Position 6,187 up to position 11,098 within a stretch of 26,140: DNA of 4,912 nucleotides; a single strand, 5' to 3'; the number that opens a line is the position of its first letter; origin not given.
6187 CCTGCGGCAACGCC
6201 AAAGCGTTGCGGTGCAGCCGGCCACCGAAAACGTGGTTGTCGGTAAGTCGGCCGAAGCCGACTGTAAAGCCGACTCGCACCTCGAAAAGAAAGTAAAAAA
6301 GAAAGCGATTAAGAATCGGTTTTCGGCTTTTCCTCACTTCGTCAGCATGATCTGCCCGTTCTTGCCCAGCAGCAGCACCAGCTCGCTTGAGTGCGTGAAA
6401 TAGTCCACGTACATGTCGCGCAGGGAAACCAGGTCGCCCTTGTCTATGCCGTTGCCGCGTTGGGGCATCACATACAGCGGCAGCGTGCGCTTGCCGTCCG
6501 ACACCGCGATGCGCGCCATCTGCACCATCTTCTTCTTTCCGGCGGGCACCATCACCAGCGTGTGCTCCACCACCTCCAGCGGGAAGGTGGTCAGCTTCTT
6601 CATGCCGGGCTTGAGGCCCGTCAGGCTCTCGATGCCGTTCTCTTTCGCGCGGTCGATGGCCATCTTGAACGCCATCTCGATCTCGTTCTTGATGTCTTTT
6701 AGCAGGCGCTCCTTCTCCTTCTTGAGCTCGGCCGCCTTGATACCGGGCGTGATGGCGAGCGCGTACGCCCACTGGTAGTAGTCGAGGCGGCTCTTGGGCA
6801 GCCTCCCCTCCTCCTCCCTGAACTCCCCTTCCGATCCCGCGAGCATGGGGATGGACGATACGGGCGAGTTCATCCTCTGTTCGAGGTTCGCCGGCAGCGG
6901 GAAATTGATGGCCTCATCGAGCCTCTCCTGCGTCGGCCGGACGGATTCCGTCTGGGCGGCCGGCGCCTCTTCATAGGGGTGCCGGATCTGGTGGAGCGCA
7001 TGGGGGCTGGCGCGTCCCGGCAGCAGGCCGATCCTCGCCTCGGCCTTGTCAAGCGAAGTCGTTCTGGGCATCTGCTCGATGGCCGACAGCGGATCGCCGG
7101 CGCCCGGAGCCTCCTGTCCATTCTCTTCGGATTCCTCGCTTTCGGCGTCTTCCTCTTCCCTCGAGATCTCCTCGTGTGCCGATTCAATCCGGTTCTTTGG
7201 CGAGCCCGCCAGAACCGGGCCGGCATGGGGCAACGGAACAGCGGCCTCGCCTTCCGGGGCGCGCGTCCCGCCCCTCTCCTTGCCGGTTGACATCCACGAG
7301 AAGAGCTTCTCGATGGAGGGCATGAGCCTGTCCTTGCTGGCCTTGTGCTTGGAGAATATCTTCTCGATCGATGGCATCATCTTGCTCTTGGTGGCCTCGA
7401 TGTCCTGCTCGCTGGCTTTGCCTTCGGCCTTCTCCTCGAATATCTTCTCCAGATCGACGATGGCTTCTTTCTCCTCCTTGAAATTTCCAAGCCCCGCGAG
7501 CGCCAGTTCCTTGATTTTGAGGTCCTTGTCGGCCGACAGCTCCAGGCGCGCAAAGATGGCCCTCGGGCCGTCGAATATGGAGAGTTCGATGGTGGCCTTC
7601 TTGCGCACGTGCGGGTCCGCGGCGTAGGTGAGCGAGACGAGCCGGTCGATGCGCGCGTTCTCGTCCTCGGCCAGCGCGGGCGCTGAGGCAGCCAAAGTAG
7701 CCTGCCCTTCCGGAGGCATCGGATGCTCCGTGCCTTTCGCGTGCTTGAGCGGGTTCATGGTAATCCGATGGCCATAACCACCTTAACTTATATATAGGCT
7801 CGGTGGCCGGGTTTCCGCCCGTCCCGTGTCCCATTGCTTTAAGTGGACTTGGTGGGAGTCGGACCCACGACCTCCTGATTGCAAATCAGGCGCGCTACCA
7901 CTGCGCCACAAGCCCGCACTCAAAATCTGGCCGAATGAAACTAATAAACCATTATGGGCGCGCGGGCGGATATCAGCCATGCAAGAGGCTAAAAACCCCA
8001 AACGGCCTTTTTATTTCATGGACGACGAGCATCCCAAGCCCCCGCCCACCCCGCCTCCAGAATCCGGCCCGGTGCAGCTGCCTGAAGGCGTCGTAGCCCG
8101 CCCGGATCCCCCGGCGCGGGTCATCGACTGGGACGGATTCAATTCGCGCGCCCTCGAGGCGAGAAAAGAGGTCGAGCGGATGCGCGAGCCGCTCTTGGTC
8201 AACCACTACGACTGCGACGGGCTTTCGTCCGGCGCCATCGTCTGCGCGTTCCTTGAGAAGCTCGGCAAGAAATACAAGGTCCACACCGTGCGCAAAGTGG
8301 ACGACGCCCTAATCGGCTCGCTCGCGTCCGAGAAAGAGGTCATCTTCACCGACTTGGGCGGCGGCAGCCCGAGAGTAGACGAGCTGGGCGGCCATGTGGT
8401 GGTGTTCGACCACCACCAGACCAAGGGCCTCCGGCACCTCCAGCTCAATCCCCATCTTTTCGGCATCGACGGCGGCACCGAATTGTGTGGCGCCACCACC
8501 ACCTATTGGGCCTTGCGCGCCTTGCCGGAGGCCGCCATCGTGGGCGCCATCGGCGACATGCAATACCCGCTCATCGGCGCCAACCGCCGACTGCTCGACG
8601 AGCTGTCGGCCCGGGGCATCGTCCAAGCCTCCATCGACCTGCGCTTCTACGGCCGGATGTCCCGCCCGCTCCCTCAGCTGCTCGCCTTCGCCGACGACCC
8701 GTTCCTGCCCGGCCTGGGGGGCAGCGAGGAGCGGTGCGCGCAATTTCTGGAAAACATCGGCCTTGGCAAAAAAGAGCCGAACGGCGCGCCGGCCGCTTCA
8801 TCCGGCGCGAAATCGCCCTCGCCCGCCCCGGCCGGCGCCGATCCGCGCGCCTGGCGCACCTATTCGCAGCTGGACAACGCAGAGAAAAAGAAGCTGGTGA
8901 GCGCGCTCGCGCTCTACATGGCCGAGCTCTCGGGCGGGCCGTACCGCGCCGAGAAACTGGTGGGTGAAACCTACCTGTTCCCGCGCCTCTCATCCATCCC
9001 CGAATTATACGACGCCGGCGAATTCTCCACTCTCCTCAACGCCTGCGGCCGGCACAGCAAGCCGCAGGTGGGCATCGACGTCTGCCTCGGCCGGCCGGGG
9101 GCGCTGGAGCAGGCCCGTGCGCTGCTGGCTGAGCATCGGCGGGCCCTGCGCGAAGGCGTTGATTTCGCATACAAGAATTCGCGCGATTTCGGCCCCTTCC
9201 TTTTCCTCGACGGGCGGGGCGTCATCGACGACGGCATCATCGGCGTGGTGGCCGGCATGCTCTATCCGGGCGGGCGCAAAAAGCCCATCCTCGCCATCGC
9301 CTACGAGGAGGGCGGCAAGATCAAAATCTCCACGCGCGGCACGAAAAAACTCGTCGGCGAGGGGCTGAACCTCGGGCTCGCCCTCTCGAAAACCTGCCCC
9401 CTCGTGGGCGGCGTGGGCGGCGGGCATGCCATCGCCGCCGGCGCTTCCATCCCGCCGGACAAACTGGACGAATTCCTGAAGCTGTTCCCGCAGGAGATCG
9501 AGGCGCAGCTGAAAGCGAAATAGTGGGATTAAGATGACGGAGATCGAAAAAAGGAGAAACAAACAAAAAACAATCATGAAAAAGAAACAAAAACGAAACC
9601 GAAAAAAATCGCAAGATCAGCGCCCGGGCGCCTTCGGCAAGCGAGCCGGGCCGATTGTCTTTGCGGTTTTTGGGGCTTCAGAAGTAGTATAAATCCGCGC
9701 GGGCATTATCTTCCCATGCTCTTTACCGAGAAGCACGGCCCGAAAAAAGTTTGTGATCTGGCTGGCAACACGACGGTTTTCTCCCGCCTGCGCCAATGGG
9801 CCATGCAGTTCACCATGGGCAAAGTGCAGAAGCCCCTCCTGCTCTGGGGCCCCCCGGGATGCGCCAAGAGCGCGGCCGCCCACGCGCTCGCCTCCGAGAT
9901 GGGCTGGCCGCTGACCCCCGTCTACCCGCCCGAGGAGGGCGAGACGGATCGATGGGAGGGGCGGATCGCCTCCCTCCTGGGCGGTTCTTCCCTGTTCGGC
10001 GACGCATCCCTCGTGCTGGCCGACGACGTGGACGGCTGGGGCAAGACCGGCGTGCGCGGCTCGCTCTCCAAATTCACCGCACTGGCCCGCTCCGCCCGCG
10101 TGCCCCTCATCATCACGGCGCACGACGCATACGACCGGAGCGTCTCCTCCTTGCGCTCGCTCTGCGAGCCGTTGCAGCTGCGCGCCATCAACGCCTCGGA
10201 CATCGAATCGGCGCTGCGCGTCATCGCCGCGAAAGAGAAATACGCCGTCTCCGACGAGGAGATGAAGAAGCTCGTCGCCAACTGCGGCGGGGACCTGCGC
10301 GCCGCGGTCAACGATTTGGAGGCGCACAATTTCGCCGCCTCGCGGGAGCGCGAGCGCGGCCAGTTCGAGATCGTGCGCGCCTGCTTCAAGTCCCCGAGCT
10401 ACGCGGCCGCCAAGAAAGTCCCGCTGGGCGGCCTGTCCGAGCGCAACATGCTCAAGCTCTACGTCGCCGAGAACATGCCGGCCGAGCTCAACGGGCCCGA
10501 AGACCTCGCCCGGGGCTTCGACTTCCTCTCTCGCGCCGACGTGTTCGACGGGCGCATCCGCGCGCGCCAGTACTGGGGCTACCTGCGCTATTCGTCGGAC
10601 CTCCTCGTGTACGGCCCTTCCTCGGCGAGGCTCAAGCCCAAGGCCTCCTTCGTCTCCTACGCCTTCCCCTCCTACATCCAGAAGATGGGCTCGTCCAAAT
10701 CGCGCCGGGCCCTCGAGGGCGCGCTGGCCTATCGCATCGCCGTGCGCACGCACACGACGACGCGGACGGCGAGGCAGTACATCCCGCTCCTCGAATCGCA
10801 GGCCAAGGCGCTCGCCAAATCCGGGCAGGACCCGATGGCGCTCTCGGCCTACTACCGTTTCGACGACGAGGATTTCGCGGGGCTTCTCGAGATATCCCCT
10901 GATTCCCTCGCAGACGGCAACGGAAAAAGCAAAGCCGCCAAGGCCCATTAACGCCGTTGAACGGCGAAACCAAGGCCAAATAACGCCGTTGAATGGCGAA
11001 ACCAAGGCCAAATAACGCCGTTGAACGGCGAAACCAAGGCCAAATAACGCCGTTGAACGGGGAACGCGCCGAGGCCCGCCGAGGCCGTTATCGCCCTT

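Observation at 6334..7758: HEAT-repeat / acidic linker / RPA-like OB-fold fusion beside RecJ and RFC-L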

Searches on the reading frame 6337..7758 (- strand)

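Call 5: search_protein_families(library=pfam, proteins=[window:6337-7758:-], max_evalue=1)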
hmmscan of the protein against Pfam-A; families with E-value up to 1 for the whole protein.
window:6337-7758:- (474 aa): 3 families
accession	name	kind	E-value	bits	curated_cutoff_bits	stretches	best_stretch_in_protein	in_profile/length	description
PF13646.12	HEAT_2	-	0.0099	16.6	27.7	2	38-110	2-74/88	HEAT repeats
PF09727.14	CortBP2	-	0.084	13.3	26.9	0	81-148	32-99/187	Cortactin-binding protein-2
PF03938.19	OmpH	-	0.15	12.7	32.4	1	99-146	3-50/141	Outer membrane protein (OmpH-like)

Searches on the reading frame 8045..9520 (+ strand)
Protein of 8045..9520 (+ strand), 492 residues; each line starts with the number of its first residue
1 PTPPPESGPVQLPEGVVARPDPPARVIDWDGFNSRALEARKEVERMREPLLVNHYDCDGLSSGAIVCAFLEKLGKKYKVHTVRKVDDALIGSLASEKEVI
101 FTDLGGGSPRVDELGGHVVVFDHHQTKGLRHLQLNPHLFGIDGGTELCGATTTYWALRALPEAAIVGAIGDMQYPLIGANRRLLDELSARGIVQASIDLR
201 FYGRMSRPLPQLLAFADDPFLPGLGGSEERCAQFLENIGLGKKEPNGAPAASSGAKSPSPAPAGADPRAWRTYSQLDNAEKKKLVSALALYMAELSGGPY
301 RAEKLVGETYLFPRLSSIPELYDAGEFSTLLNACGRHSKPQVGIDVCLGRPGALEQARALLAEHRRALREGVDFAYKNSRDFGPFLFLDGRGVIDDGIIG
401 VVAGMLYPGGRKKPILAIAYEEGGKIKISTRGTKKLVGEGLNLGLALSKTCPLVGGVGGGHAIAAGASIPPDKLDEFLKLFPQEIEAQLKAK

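Call 5: search_protein_families(library=pfam, proteins=[window:8045-9520:+], max_evalue=1)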
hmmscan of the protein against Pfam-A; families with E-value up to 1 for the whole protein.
window:8045-9520:+ (492 aa): 3 families
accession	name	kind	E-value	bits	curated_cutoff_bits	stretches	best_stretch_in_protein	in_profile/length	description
PF21763.2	DHH_CID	-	1.2e-15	58.1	27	2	201-243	1-43/84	DHH-CID domain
PF02272.25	DHHA1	-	4.5e-15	56.4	25.9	1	394-486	13-101/102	DHHA1 domain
PF01368.27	DHH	-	4.9e-06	27.3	28.1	1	51-141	4-91/125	DHH family, N-terminal domain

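Call 37: search_protein_families(library=ncbifam, proteins=[window:8045-9520:+], max_evalue=1)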
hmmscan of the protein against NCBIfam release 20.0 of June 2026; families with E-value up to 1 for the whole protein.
window:8045-9520:+ (492 aa): 6 families
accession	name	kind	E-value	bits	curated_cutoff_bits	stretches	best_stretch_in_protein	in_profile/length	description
NF053576.1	RecJ_archaeal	equivalog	8.6e-115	384.1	360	2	268-488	227-452/452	RecJ family nuclease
NF040701.1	RecJ_Meth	equivalog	9.2e-63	212.6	550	2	269-484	226-448/449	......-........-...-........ exonuclease RecJ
NF053575.1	GAN_nuclease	exception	4.5e-58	197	850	2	272-487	243-466/467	GINS-associated RecJ family nuclease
TIGR00644.1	recJ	equivalog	1.5e-16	59.8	396.9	2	392-489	336-426/546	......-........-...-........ exonuclease RecJ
NF008290.0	PRK11070.1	equivalog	0.00026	19.6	900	1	396-490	367-458/577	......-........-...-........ exonuclease RecJ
NF002870.0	PRK03188.1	equivalog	0.19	10.4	286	1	438-470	89-121/310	4-(cytidine 5'-diphospho)-2-C-methyl-D-erythritol kinase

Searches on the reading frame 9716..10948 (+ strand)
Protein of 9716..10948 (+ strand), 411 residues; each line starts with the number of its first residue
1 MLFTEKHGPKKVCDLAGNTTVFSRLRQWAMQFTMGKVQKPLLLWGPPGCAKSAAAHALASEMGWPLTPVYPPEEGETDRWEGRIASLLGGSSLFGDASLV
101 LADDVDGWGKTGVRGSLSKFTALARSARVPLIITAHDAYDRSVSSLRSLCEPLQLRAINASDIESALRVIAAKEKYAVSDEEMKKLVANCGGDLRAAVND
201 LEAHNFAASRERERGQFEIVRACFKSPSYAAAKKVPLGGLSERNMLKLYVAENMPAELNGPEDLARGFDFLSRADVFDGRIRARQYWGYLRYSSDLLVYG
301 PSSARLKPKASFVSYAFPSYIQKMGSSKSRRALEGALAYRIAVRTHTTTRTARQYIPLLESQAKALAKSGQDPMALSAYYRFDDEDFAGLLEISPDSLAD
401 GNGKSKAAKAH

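Call 5: search_protein_families(library=pfam, proteins=[window:9716-10948:+], max_evalue=1)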
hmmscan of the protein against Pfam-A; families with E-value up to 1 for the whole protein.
window:9716-10948:+ (411 aa): 12 families
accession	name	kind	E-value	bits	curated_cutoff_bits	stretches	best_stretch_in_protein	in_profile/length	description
PF08519.17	RFC1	-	3.9e-06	27.5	23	1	271-396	1-130/158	Replication factor RFC1 C terminal domain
PF21960.2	RCF1-5-like_lid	-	1.8e-05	25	27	1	166-203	2-40/43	RCF1/5-like, AAA+ ATPase lid domain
PF25361.1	AAA_lid_RFC1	-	4.4e-05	23.3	34.9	1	161-203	2-44/59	RFC1-like, AAA+ ATPase lid domain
PF00004.35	AAA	-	7.6e-05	23.6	21.2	1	41-112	1-73/131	ATPase family associated with various cellular activities (AAA)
PF03215.21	Rad17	-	9.9e-05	22.8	23.8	1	3-65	9-72/186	Rad17 P-loop domain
PF16193.11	AAA_assoc_2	-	0.00039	21.1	34.3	1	174-220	3-51/81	AAA C-terminal domain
PF05673.19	DUF815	-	0.0016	18.1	23.8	1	12-62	27-77/249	Protein of unknown function (DUF815)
PF07728.20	AAA_5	-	0.013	16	22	1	40-71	1-33/139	AAA domain (dynein-related subfamily)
PF13579.12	Glyco_trans_4_4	-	0.13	13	29.7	0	122-171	87-133/158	Glycosyl transferase 4-like domain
PF20030.5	bpMoxR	-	0.13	11.8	27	1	39-62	32-55/205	MoxR domain in the MoxR-vWA-beta-propeller ternary systems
PF05496.18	RuvB_N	-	0.18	12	27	1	36-67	31-62/159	Holliday junction DNA helicase RuvB P-loop domain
PF00910.28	RNA_helicase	-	0.24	12.4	21.5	1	42-63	2-23/105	RNA helicase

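Call 37: search_protein_families(library=ncbifam, proteins=[window:9716-10948:+], max_evalue=1)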
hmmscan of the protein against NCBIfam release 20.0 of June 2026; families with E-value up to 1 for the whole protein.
window:9716-10948:+ (411 aa): 35 families (the best 25 are shown)
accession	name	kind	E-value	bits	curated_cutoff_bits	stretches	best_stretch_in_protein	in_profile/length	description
NF003230.0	PRK04195.1-6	equivalog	1.1e-68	232.1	441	1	3-390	4-399/494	replication factor C large subunit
NF003229.0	PRK04195.1-5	equivalog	6.5e-64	216.1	280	1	3-362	7-384/413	replication factor C large subunit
NF003233.0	PRK04195.2-3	equivalog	9.2e-55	186.4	471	1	1-384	1-391/504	replication factor C large subunit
NF003231.0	PRK04195.2-1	equivalog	1.4e-53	182.5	442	1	3-356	7-375/517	replication factor C large subunit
NF003228.0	PRK04195.1-4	equivalog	3e-50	171.5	456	1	3-388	4-399/502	replication factor C large subunit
NF003234.0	PRK04195.2-4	equivalog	9e-47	160.1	529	1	1-387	1-405/497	replication factor C large subunit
NF003232.0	PRK04195.2-2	equivalog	3.5e-45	154.8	701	1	1-357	1-365/480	replication factor C large subunit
NF003226.0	PRK04195.1-1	equivalog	1.5e-34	119.6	588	1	6-359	7-378/405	replication factor C large subunit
NF003227.0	PRK04195.1-2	equivalog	4.4e-30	104.9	502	1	3-349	6-357/487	replication factor C large subunit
NF009067.0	PRK12402.1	equivalog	5.5e-16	58.5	317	2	143-209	169-235/340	replication factor C small subunit 2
NF001679.0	PRK00440.1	equivalog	7.8e-13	48.2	303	2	143-208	147-212/322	replication factor C small subunit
TIGR02397.1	dnaX_nterm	equivalog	7.5e-07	28.7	250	2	145-202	163-220/355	DNA polymerase III subunit gamma/tau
TIGR00602.1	rad24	subfamily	1.3e-06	27.2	482.55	2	4-64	75-136/640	checkpoint protein rad24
NF011525.0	PRK14964.1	equivalog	3.9e-06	25.9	554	2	148-202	165-219/493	DNA polymerase III subunits gamma and tau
TIGR01128.2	holA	equivalog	1.2e-05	24.8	80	1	83-202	46-170/316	DNA polymerase III subunit delta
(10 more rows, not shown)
